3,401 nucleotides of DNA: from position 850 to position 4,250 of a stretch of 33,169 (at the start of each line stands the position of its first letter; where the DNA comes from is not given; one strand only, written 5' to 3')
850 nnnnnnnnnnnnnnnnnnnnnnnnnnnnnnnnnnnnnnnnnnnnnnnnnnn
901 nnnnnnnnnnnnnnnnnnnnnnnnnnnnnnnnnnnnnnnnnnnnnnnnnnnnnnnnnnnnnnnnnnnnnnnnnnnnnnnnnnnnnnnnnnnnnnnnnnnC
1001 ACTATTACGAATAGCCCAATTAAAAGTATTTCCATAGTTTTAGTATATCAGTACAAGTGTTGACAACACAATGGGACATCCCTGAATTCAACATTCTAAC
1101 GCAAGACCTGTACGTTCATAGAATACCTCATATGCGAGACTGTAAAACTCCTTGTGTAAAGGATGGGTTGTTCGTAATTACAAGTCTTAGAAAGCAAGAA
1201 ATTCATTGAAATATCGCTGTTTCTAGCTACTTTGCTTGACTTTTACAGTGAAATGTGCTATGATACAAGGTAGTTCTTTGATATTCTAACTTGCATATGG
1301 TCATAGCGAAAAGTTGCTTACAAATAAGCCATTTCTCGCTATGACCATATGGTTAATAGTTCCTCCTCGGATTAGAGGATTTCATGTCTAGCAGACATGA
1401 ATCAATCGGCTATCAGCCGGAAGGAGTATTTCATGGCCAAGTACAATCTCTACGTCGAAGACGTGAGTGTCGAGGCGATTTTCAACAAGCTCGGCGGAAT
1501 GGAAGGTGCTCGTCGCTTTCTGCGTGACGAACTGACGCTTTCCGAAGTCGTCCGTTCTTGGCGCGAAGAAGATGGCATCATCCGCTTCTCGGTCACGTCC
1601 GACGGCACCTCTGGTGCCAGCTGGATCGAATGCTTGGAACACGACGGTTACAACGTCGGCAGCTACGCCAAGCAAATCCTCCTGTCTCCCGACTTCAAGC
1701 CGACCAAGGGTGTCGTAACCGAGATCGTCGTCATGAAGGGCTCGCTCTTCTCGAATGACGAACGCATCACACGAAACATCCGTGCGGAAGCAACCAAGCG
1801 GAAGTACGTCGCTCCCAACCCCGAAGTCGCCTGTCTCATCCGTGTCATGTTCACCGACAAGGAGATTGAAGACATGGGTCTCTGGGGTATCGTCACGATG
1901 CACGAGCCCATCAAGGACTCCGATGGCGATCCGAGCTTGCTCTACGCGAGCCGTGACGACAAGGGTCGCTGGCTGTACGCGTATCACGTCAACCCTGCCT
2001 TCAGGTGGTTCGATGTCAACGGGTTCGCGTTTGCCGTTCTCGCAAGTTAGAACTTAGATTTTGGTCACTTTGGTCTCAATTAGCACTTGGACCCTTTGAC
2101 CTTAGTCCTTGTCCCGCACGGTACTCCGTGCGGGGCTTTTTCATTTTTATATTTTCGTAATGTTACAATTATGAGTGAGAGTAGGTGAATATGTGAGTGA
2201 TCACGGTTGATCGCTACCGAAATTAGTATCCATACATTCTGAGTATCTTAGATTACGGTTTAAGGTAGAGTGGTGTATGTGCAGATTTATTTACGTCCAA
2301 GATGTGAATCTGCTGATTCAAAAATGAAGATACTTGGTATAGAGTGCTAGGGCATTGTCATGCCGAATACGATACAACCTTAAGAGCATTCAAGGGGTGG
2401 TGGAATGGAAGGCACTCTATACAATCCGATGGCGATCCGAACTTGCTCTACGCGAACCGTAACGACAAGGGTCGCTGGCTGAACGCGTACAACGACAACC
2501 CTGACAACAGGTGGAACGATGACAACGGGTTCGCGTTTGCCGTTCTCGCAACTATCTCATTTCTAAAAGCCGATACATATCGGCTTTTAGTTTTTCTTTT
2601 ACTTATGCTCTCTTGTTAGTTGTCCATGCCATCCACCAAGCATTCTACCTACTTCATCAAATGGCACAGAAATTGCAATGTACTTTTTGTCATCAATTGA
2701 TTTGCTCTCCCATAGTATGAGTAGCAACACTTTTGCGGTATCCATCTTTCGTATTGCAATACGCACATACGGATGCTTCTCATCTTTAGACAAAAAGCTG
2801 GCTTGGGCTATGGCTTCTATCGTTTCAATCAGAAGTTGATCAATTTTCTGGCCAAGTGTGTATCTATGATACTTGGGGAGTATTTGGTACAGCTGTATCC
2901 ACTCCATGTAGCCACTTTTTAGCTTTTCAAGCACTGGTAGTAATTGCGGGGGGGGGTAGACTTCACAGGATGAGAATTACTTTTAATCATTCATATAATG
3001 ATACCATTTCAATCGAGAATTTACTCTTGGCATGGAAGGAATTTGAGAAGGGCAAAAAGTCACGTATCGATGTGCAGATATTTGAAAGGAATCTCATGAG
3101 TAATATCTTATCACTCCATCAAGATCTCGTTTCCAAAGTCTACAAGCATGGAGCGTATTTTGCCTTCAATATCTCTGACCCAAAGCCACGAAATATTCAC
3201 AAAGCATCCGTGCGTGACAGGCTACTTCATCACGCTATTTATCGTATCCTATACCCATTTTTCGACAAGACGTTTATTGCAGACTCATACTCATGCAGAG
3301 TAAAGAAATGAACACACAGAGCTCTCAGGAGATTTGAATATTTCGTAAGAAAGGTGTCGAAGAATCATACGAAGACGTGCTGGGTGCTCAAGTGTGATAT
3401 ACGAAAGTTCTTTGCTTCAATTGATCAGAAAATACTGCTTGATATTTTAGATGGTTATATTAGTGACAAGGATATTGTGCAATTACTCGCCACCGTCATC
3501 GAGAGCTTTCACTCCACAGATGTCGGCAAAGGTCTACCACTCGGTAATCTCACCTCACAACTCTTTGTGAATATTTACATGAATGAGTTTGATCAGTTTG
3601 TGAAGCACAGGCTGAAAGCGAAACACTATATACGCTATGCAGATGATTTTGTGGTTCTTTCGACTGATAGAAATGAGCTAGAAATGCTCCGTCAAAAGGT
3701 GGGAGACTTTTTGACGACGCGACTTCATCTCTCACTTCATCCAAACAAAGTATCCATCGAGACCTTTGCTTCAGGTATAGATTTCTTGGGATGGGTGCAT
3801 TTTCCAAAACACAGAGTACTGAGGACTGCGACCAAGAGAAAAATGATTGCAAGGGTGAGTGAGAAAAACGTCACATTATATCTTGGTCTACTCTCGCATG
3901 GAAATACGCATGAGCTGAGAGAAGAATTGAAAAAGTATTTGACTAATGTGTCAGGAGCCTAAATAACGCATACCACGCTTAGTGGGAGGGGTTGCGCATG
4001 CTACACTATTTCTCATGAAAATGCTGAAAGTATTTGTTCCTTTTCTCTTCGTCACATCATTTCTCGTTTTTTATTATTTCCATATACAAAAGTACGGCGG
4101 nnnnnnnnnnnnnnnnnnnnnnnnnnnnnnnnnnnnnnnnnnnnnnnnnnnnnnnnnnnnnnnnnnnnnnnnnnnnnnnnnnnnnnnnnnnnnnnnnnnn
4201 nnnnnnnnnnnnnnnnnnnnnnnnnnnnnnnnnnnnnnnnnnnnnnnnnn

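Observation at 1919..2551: VR/TR pair: 12 of 13 differences at TR adenines, AAC-codon-rich template, invariant GC-rich 3' end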

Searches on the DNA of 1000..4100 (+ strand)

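Call 24: search_rna_families(source=window, start=1000, end=4100, threshold=evalue, max_evalue=1)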
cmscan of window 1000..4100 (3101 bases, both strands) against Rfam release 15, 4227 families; matches with E-value up to 1: 4.
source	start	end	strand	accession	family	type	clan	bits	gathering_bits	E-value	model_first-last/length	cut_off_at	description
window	1301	1393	-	RF01480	rli52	Cis-reg;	-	26.4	70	0.49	1-95/95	no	Listeria sRNA rli52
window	1293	1352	+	RF03879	mir-2831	Gene; miRNA;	-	22.1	90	0.43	1-75/75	no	mir-2831 microRNA precursor family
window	2080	2146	-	RF02632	Hrs10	Gene; sRNA;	-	19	108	0.58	1-148/148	no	Hfq-regulated sRNA 10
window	1287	1355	+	RF04195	MIR6217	Gene; miRNA;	-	18.7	110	0.5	1-228/228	no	MIR6217 microRNA precursor family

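Call 79: search_rna_families(sources=[L008, L031, L010], threshold=evalue, max_evalue=1)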
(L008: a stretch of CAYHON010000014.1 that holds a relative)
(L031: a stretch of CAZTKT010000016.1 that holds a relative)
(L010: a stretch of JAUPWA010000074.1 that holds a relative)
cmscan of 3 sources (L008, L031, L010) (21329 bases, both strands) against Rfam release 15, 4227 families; matches with E-value up to 1: 0.
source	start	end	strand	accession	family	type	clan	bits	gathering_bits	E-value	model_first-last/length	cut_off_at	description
